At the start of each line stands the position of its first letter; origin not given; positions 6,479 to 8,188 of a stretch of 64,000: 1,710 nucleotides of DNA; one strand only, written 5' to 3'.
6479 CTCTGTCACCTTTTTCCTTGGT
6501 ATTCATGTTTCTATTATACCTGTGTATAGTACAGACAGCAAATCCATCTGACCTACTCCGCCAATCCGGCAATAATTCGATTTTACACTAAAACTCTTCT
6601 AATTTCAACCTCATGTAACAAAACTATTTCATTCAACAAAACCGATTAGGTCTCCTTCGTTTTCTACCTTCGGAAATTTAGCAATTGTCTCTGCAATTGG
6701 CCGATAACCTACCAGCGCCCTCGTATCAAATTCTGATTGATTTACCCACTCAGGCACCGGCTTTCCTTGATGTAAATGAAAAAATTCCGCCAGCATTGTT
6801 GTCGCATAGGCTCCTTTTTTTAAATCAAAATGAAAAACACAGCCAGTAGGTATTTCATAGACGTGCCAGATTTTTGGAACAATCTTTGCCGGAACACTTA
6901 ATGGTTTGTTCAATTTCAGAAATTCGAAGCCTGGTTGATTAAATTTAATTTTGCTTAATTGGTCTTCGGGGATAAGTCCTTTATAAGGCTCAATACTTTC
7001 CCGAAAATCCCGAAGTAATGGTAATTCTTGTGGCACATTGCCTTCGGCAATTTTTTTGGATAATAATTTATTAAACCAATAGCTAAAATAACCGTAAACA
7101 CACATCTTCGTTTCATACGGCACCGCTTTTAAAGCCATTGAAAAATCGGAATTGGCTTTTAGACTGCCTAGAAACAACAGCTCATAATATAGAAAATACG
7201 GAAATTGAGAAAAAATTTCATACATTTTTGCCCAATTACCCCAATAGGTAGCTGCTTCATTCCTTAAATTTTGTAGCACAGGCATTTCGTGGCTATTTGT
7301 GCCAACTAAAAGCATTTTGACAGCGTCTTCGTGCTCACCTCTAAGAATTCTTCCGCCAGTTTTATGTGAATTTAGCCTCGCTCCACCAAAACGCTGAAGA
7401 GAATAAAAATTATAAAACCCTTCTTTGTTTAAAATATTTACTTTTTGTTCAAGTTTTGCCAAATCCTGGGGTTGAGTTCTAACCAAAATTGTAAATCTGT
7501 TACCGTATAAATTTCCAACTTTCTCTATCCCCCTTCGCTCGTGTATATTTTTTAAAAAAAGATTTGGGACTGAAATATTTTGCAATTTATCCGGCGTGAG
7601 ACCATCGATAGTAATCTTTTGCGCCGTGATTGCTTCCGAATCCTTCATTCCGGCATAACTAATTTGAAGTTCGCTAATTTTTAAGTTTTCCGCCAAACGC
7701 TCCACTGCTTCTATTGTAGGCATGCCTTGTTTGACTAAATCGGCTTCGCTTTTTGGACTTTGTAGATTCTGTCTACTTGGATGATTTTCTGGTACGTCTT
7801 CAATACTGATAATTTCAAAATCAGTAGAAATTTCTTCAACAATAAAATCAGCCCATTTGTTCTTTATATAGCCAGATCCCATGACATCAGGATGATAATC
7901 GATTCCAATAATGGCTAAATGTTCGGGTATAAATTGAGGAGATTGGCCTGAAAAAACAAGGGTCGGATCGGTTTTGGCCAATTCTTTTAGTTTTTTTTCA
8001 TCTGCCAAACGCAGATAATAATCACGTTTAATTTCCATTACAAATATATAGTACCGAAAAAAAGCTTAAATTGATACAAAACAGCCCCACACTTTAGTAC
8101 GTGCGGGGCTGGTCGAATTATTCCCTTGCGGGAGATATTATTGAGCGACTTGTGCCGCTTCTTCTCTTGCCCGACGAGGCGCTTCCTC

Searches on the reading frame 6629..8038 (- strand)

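Call 100: search_protein_families(library=pfam, proteins=[window:6629-8038:-], max_evalue=0.001)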
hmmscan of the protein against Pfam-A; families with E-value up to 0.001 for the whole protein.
window:6629-8038:- (469 aa): 1 family
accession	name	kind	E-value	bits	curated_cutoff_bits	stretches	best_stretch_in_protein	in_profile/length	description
PF01142.23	TruD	-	3.5e-57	194.6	27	1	56-333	16-284/412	tRNA pseudouridine synthase D (TruD)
